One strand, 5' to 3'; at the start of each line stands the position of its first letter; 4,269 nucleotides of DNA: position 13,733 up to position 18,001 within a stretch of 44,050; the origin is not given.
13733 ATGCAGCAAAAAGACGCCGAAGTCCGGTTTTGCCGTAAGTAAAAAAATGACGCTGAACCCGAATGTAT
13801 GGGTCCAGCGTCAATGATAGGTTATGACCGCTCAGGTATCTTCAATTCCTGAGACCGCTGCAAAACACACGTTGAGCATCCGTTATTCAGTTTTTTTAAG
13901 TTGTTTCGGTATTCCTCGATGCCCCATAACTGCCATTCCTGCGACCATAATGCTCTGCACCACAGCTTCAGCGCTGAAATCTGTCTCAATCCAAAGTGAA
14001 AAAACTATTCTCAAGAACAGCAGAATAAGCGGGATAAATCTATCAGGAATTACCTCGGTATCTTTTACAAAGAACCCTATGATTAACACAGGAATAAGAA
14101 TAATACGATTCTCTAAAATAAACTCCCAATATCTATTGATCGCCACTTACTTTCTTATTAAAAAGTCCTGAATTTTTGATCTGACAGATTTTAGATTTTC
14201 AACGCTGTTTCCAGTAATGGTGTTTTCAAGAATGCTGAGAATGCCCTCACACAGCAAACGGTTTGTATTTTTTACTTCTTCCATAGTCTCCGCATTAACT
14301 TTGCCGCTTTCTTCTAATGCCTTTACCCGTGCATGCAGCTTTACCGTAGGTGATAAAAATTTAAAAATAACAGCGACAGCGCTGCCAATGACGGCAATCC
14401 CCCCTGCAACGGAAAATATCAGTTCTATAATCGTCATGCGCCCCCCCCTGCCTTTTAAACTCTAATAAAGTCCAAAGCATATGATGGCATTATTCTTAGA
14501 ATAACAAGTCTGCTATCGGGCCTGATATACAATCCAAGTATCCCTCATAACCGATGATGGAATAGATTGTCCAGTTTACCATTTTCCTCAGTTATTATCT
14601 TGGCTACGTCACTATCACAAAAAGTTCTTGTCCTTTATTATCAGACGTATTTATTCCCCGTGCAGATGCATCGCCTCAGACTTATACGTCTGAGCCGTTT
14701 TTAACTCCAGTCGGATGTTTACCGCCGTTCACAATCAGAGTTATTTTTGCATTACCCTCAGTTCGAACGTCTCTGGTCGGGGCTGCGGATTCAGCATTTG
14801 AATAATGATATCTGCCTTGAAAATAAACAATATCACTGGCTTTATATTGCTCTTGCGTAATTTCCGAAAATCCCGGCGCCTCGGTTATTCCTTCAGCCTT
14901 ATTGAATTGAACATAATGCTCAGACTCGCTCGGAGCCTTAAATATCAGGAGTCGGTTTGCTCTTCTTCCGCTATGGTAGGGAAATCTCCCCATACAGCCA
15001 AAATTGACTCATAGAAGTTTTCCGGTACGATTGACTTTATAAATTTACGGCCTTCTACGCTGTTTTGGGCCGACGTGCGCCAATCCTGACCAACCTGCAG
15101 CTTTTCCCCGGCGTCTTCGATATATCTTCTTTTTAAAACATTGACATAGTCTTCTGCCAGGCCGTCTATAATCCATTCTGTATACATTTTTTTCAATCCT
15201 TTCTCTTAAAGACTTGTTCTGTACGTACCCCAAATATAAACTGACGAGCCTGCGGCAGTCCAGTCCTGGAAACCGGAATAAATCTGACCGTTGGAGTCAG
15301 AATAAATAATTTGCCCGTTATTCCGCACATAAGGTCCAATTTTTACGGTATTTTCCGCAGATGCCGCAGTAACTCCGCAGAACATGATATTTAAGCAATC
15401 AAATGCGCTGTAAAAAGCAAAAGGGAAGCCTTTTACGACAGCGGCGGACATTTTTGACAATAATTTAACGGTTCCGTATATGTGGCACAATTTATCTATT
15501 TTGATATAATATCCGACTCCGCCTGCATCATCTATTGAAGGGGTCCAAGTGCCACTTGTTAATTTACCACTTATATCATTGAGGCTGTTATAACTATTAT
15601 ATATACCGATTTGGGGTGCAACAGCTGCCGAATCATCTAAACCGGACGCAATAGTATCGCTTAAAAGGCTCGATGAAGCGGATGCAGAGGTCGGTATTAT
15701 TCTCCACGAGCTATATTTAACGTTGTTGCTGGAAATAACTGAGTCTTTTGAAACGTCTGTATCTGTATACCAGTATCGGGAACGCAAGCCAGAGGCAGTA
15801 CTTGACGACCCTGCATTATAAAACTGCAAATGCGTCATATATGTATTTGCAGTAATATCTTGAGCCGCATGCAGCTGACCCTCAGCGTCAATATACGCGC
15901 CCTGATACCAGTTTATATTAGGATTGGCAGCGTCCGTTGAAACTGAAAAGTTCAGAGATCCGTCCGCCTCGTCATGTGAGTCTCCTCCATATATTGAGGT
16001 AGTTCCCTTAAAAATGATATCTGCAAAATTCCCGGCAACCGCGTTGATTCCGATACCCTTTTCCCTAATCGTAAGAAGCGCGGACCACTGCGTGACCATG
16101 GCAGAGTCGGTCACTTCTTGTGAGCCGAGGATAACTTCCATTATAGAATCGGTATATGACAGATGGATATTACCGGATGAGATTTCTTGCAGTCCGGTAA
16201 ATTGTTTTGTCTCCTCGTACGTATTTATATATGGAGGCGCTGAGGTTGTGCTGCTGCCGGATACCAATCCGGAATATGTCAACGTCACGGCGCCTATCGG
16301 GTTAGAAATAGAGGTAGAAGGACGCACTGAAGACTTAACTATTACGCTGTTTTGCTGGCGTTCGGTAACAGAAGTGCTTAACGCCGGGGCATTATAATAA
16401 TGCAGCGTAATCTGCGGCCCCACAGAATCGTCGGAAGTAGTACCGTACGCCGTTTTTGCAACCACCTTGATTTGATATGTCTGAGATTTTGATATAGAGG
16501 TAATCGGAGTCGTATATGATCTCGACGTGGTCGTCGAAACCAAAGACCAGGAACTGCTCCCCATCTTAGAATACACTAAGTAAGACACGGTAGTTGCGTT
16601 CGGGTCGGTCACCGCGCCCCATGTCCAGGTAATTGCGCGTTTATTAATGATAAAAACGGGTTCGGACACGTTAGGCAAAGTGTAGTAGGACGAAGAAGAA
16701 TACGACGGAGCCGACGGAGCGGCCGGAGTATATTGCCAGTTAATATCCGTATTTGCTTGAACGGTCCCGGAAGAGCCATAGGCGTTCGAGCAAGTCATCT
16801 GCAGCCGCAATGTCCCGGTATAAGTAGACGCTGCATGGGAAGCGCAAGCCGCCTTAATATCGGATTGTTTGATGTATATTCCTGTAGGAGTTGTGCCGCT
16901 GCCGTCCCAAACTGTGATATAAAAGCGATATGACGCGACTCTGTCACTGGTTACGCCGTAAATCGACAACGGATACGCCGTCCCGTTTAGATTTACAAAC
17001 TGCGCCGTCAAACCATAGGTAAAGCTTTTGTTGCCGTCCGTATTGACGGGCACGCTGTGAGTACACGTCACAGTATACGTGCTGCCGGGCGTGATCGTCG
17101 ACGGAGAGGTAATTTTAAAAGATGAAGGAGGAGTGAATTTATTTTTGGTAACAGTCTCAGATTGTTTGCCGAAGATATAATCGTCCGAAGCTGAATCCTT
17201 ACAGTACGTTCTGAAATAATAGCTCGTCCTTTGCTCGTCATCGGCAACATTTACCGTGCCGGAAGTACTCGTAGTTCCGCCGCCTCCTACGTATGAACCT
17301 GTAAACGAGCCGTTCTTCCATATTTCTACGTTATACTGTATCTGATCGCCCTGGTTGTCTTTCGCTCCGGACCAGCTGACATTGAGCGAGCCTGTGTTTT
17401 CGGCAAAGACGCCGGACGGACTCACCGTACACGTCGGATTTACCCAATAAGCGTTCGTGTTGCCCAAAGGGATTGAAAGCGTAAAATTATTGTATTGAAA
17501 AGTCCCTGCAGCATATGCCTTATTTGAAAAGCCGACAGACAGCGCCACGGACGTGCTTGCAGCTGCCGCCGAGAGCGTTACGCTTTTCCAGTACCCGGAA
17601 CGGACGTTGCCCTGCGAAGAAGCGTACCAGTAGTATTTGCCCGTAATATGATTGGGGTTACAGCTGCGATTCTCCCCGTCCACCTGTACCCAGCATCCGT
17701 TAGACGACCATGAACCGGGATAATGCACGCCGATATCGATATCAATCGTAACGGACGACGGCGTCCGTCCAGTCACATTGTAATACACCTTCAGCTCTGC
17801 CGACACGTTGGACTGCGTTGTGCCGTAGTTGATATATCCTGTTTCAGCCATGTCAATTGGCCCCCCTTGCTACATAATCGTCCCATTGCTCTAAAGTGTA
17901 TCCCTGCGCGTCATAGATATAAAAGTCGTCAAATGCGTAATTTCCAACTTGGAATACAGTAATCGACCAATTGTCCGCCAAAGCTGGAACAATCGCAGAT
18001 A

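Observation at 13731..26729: Head-less siphovirus-type tail cluster under its own sigma factor: candidate F-type tailocin-like system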

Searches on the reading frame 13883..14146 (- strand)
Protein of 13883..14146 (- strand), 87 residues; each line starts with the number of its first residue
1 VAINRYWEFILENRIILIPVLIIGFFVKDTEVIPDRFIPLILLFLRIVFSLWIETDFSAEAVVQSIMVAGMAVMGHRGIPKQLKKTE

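Call 7: search_protein_families(library=pfam, proteins=[window:13883-14146:-], max_evalue=0.01)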
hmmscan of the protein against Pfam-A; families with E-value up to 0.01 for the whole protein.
window:13883-14146:- (87 aa): 1 family
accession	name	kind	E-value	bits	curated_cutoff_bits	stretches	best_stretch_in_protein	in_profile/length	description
PF16079.10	Phage_holin_5_2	-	2.7e-11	44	29.2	1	20-77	5-71/76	Phage holin family Hol44, in holin superfamily V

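Call 8: search_protein_families(library=phrogs, proteins=[window:13883-14146:-], max_evalue=0.01)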
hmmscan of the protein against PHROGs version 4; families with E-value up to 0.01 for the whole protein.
window:13883-14146:- (87 aa): 1 family
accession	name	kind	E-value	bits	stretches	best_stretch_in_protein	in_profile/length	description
phrog_1129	-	lysis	1.4e-15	58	1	8-86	5-83/86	holin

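Call 29: search_protein_families(library=ncbifam, proteins=[window:13883-14146:-], max_evalue=0.01)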
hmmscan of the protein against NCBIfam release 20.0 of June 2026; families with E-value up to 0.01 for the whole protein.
window:13883-14146:- (87 aa): 0 families

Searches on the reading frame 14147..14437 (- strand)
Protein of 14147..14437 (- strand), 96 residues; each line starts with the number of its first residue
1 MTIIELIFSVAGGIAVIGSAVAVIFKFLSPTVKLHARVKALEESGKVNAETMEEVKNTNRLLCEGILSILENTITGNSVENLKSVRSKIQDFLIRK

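Call 7: search_protein_families(library=pfam, proteins=[window:14147-14437:-], max_evalue=0.01)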
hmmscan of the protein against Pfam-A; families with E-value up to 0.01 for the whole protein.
window:14147-14437:- (96 aa): 0 families

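Call 8: search_protein_families(library=phrogs, proteins=[window:14147-14437:-], max_evalue=0.01)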
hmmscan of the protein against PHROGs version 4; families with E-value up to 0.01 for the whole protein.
window:14147-14437:- (96 aa): 0 families

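Call 29: search_protein_families(library=ncbifam, proteins=[window:14147-14437:-], max_evalue=0.01)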
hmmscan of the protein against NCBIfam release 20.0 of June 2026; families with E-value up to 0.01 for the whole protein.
window:14147-14437:- (96 aa): 0 families

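Call 109: search_protein_families(library=pfam, proteins=[window:14147-14437:-], max_evalue=1)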
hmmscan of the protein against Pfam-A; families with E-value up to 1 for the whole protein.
window:14147-14437:- (96 aa): 0 families

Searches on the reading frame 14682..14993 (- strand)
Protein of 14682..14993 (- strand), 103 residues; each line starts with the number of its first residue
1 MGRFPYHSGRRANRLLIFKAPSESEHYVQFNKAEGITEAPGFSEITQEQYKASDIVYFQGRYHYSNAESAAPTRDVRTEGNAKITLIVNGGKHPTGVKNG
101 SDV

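Call 7: search_protein_families(library=pfam, proteins=[window:14682-14993:-], max_evalue=0.01)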
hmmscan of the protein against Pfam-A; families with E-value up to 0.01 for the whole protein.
window:14682-14993:- (103 aa): 0 families

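Call 8: search_protein_families(library=phrogs, proteins=[window:14682-14993:-], max_evalue=0.01)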
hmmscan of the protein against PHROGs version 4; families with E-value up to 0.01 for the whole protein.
window:14682-14993:- (103 aa): 1 family
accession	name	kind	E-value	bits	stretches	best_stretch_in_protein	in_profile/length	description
phrog_20388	-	lysis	0.00017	21.7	1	45-96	456-506/527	endolysin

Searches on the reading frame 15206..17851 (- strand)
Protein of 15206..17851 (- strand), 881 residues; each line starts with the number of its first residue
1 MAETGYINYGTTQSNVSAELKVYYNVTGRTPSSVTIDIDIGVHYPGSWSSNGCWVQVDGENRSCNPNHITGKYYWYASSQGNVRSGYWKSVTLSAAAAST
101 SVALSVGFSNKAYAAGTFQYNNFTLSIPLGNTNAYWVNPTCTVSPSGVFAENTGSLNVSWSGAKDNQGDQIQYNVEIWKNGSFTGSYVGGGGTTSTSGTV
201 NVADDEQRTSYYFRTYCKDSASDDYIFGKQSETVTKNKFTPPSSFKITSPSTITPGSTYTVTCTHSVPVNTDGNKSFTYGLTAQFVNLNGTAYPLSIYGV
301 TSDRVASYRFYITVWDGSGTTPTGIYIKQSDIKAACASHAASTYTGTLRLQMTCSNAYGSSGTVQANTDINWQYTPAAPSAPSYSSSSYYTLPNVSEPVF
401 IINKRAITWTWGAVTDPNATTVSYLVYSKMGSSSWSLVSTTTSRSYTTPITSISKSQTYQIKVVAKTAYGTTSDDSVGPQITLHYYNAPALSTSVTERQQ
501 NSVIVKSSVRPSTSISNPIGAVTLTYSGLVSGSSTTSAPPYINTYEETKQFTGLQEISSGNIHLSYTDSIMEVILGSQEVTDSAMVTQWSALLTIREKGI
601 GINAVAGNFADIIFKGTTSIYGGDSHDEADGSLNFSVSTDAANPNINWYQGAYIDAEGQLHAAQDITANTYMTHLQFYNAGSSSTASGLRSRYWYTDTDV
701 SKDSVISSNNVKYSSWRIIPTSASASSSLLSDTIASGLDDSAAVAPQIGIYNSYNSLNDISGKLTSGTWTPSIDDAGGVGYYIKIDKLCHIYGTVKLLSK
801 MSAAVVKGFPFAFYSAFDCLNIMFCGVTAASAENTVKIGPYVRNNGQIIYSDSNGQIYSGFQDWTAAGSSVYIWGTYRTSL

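Call 5: search_protein_families(library=pfam, proteins=[window:15206-17851:-], max_evalue=0.01)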
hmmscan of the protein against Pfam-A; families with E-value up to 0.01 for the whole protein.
window:15206-17851:- (881 aa): 0 families

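Call 6: search_protein_families(library=phrogs, proteins=[window:15206-17851:-], max_evalue=0.01)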
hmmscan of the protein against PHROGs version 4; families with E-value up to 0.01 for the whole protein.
window:15206-17851:- (881 aa): 1 family
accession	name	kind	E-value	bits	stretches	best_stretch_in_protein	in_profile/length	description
phrog_10993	-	head and packaging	0.0003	20.8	1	393-499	268-368/556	Hoc-like head decoration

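Call 29: search_protein_families(library=ncbifam, proteins=[window:15206-17851:-], max_evalue=0.01)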
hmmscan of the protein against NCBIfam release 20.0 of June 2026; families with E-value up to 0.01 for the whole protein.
window:15206-17851:- (881 aa): 0 families

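Call 63: search_solved_structures(query=window:15206-17851:-, max_evalue=0.01)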
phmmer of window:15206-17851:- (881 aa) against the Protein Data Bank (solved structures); distinct sequences matched with E-value up to 0.01: 0.

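Call 109: search_protein_families(library=pfam, proteins=[window:15206-17851:-], max_evalue=1)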
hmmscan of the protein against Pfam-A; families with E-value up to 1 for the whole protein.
window:15206-17851:- (881 aa): 4 families
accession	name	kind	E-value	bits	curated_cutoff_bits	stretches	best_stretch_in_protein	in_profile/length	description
PF21910.2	GH85_C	-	0.042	14.7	27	1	417-474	25-85/95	GH85 endohexosaminidases, C-terminal domain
PF25059.1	FN3_DSCAM-DSCAML_C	-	0.043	14.6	39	1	426-474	26-73/89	DSCAM/DSCAML C-terminal Fn3-like domain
PF14292.12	SusE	-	0.059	14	25.2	1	153-203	32-82/106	SusE outer membrane protein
PF01825.27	GPS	-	0.076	14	22.5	1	46-70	14-40/45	GPCR proteolysis site, GPS, motif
